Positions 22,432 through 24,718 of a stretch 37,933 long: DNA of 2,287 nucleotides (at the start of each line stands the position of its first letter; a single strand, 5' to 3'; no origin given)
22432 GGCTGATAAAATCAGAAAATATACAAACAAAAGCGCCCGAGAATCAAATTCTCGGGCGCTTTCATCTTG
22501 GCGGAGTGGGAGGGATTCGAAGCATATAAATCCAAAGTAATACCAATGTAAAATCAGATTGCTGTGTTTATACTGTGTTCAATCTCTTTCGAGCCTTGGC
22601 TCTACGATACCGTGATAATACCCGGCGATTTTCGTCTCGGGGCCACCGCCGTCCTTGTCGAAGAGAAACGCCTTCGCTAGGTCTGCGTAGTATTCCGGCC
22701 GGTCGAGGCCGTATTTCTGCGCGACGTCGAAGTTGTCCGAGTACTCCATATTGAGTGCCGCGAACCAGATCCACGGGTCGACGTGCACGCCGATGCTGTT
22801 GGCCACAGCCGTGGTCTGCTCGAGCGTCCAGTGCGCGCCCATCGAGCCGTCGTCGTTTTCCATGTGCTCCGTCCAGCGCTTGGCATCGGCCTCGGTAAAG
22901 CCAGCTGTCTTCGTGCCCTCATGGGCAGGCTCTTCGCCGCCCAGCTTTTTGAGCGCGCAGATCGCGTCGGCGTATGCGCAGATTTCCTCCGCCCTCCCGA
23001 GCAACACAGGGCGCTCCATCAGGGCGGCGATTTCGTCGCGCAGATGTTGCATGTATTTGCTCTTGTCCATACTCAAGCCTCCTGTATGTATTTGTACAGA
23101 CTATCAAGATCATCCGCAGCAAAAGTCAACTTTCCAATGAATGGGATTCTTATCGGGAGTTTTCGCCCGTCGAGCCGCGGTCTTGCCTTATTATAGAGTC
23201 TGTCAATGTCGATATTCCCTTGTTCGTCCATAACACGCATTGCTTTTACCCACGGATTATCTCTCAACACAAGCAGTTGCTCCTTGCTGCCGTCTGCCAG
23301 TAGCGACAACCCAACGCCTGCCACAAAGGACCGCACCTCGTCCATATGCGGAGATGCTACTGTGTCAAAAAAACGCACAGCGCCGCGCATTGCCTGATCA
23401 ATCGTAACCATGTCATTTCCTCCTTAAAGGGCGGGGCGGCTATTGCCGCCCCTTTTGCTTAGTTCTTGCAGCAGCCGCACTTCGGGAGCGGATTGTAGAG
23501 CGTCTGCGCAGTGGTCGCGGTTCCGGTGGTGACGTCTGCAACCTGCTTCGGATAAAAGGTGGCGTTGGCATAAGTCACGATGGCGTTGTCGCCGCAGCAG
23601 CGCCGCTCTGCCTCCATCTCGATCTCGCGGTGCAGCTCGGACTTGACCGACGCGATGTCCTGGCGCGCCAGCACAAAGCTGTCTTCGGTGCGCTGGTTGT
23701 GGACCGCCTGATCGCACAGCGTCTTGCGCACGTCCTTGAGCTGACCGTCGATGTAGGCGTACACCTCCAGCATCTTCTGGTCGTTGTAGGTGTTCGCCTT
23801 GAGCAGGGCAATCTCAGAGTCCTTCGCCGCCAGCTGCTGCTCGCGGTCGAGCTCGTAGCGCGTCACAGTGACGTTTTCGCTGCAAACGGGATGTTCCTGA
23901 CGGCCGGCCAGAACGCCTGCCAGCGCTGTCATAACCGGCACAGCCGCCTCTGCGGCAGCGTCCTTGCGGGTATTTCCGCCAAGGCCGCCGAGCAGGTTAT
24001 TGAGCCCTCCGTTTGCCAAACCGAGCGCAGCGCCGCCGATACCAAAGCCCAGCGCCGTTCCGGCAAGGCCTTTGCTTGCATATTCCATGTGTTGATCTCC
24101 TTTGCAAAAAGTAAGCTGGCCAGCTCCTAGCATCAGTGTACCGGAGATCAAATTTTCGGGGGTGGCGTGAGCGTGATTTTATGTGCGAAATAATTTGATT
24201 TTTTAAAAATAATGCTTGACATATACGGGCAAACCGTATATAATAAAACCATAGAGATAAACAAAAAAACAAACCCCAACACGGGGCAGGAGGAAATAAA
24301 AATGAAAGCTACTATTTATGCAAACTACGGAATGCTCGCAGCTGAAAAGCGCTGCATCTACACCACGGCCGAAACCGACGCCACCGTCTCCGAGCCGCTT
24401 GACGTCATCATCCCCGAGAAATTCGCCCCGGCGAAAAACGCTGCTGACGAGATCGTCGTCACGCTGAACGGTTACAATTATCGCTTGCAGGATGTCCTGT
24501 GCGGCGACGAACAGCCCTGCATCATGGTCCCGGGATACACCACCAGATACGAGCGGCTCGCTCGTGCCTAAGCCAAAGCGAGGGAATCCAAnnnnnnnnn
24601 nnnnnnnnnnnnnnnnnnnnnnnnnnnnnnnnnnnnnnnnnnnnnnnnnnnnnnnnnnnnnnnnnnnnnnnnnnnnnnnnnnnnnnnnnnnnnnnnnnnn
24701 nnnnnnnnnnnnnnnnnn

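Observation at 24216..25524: Self-contained three-gene moron of unknown function with a textbook promoter, opposite in orientation to everything around it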

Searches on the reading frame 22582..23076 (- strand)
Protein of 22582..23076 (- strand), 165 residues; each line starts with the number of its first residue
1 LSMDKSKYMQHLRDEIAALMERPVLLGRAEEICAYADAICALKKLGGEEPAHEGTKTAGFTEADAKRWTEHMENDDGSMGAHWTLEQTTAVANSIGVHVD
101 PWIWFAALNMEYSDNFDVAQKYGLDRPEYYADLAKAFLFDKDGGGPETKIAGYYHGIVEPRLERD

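Call 59: search_protein_families(library=pfam, proteins=[window:22582-23076:-], max_evalue=0.1)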
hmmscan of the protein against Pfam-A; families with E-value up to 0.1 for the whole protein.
window:22582-23076:- (165 aa): 2 families
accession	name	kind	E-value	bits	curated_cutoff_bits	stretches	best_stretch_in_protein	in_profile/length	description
PF25223.1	DUF7841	-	2.4e-21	76.6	25.2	1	51-154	7-113/114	Domain of unknown function (DUF7841)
PF05426.18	Alginate_lyase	-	0.058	13.3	22.2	1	52-120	38-106/275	Alginate lyase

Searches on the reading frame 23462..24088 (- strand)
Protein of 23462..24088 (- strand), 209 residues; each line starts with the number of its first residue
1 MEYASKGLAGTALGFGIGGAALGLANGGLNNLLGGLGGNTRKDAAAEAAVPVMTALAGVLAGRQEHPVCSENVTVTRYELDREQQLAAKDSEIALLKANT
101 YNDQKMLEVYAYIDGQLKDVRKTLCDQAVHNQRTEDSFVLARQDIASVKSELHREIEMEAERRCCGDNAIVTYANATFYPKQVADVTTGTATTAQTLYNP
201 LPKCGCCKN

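Call 7: search_protein_families(library=pfam, proteins=[window:23462-24088:-], max_evalue=1)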
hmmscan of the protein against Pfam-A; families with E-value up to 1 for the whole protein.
window:23462-24088:- (209 aa): 1 family
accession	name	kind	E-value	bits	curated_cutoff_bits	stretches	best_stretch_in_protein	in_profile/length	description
PF14421.12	LmjF365940-deam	-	0.49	10.5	27.1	0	129-209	155-187/218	LmjF365940 subfamily CDD/CDA-like deaminase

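Call 8: search_protein_families(library=phrogs, proteins=[window:23462-24088:-], max_evalue=1)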
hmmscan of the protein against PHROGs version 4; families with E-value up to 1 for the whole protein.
window:23462-24088:- (209 aa): 2 families
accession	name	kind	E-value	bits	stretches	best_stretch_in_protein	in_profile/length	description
phrog_12210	-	unknown function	0.08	13.9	1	84-99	18-33/51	-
phrog_29667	-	unknown function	0.29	12.5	1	100-130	5-34/71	-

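Call 9: search_protein_families(library=padloc, proteins=[window:23462-24088:-], max_evalue=1)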
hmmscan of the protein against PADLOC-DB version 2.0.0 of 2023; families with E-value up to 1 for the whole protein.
window:23462-24088:- (209 aa): 0 families

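Call 10: search_protein_families(library=ncbifam, proteins=[window:23462-24088:-], max_evalue=1)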
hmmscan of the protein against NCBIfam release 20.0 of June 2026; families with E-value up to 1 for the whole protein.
window:23462-24088:- (209 aa): 1 family
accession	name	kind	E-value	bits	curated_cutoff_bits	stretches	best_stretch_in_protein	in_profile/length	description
TIGR04569.1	arch_SelU_Cterm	equivalog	0.079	12.8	180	1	72-137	134-200/217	selenouridine synthase SelU-like subunit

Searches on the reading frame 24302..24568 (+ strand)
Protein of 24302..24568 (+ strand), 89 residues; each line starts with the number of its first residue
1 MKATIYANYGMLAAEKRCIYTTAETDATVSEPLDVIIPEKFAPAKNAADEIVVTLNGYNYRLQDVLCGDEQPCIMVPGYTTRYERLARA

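Call 7: search_protein_families(library=pfam, proteins=[window:24302-24568:+], max_evalue=1)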
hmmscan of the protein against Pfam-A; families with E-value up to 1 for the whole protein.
window:24302-24568:+ (89 aa): 0 families

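Call 8: search_protein_families(library=phrogs, proteins=[window:24302-24568:+], max_evalue=1)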
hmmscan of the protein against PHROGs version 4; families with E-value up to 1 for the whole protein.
window:24302-24568:+ (89 aa): 0 families

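Call 9: search_protein_families(library=padloc, proteins=[window:24302-24568:+], max_evalue=1)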
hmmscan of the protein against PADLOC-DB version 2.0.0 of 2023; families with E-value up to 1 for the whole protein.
window:24302-24568:+ (89 aa): 0 families

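Call 10: search_protein_families(library=ncbifam, proteins=[window:24302-24568:+], max_evalue=1)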
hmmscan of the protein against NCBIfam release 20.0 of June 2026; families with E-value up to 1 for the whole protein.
window:24302-24568:+ (89 aa): 0 families

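Call 20: find_homologous_proteins(query=window:24302-24568:+)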
Query window:24302-24568:+ (89 aa): 12 proteins with E <= 0.001 among 12 candidates.
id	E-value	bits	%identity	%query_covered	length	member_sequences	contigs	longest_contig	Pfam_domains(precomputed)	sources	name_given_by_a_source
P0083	2.8e-51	188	96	100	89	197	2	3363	-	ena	-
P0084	3.7e-48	179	91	100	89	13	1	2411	-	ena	-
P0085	2.0e-45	170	89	100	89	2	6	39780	-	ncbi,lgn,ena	-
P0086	2.0e-42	160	89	100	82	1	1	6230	-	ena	-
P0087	1.3e-41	158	79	100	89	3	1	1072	-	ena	-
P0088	2.7e-40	153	80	99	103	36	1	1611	-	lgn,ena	-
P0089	1.0e-32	129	67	100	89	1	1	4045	-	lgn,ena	-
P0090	5.6e-31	124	64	100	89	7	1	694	-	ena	-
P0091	2.5e-28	115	61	98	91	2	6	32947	-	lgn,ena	-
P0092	3.3e-27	112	59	100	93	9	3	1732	-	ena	-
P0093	1.2e-13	69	97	42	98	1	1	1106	-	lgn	-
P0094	5.9e-13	66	100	40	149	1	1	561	-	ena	-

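Call 21: find_encoding_contigs(protein=P0085, flank=6000, max_places=3)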
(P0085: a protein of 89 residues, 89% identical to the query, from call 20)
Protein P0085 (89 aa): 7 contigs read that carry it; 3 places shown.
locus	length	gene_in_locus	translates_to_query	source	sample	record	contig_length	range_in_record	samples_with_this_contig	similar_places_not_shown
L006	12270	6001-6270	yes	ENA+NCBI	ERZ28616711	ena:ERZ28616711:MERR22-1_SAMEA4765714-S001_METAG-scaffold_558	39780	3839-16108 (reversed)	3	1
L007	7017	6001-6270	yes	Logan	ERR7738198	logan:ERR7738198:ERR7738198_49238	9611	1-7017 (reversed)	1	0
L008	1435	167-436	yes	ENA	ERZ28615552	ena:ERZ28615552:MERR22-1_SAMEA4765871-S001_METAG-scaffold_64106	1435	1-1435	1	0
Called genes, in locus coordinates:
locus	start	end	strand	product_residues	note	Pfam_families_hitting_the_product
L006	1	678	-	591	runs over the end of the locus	-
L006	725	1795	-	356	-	PF13290:CHB_HEX_C_1 (weak), PF13287:Fn3_assoc (weak)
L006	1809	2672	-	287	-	-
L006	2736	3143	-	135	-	-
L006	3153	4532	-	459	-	PF03237:Terminase_6N, PF04466:Terminase_3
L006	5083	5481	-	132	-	-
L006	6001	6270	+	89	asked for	-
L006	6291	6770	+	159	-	-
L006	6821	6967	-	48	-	-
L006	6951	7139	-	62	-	-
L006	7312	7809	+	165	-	PF00226:DnaJ (weak)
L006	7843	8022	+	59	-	-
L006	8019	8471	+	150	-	-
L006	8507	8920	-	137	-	PF00692:dUTPase, PF22769:DCD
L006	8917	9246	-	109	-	-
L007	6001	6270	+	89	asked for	-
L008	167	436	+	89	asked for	-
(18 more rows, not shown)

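Call 23: find_encoding_contigs(protein=P0091, flank=6000, max_places=2)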
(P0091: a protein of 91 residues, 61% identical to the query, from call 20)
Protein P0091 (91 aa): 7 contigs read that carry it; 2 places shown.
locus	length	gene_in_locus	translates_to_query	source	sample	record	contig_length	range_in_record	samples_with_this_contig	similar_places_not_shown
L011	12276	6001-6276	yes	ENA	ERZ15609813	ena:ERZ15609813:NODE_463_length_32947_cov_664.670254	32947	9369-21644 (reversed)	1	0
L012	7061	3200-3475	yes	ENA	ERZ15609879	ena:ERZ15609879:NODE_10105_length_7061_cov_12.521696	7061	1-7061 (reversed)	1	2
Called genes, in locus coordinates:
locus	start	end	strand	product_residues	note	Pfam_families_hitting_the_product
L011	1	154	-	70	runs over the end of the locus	-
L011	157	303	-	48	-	-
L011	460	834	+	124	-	PF07022:Phage_CI_repr (faint), PF12844:HTH_19, PF01381:HTH_3, PF13560:HTH_31 (weak)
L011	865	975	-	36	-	-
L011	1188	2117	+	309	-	PF00533:BRCT (weak)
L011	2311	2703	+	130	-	PF13443:HTH_26 (weak), PF13560:HTH_31, PF00356:LacI (weak)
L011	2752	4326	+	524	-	PF00239:Resolvase, PF07508:Recombinase, PF13408:Zn_ribbon_recom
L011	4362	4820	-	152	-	PF25223:DUF7841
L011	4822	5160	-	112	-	-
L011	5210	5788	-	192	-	-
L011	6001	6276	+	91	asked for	-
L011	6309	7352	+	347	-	PF26125:AcrVA2-like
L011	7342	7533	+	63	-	PF10723:RepB-RCR_reg (weak), PF23807:RHH_10 (weak)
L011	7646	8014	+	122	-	-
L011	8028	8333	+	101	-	-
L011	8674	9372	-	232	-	PF01510:Amidase_2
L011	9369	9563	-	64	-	PF16945:Phage_r1t_holin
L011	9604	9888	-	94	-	-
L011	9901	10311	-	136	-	-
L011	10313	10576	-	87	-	-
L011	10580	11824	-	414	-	PF13306:LRR_5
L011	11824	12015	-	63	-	-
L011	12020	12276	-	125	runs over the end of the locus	-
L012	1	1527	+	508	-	?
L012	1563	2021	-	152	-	PF25223:DUF7841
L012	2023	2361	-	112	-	-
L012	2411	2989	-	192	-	-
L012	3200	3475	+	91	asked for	-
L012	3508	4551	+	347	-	PF26125:AcrVA2-like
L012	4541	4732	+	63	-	PF10723:RepB-RCR_reg (weak), PF23807:RHH_10 (weak)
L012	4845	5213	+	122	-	-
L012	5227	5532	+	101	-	-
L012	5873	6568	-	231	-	PF01510:Amidase_2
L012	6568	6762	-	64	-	PF16945:Phage_r1t_holin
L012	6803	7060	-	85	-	?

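Call 57: search_solved_structures(query=A5, max_evalue=10)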
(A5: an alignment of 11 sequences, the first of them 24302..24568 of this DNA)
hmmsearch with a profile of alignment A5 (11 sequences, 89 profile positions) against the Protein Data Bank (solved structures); distinct sequences matched with E-value up to 10: 7.
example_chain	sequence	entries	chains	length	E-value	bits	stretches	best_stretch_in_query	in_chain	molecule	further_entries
4c8d_A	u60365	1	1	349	0.15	15.4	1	5-75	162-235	LYSINE-SPECIFIC DEMETHYLASE 3B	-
6rbj_A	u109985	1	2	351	0.15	15.4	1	5-75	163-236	Lysine-specific demethylase 3B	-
1pk6_A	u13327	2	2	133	0.31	14.4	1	33-73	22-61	Complement C1q subcomponent, A chain precursor | Complement C1q subcomponent subunit A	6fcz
2jg8_A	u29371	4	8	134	0.31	14.4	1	33-73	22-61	Complement C1q subcomponent subunit A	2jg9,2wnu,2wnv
6z6v_A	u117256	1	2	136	0.32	14.4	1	33-73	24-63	Complement C1q subcomponent subunit A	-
5r7x_A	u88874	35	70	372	0.43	14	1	5-56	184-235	Lysine-specific demethylase 3B | JMJD1B protein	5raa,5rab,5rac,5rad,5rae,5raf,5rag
5hkj_A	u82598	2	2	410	1.5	12.2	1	33-71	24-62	Complement C1q subcomponent subunit A,Complement C1q subcomponent subunit C,Complement C1q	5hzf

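Call 60: search_solved_structures(query=L011:6309-7349:+, max_evalue=1, show_alignments=1)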
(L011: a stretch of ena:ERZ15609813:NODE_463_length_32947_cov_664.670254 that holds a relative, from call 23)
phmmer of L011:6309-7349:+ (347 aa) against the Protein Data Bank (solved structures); distinct sequences matched with E-value up to 1: 1.
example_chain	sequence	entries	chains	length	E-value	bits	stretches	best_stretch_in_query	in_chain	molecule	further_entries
7ci1_A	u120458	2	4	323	1.4e-07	34.2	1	256-326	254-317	AcrVA2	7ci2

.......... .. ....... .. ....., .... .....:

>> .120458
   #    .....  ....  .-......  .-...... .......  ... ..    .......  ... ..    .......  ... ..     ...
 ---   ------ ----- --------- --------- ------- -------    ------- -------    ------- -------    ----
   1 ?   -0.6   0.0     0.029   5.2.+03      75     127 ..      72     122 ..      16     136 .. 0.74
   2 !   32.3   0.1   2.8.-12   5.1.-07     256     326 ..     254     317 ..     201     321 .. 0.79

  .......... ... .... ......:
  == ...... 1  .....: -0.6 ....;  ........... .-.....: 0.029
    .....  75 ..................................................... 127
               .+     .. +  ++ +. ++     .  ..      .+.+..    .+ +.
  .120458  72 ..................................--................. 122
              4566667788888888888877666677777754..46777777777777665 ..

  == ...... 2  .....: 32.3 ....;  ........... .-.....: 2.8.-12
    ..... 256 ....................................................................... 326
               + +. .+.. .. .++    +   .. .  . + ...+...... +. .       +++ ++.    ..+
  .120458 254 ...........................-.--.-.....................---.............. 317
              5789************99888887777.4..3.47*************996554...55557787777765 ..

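Call 105: search_protein_families(library=phrogs, proteins=[L011:6309-7349:+], max_evalue=0.01)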
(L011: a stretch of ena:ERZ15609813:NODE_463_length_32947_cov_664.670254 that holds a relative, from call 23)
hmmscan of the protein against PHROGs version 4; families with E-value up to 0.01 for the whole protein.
L011:6309-7349:+ (347 aa): 1 family
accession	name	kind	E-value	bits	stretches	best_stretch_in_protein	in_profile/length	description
phrog_6160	-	unknown function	3.7e-42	145.9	1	8-328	8-319/322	-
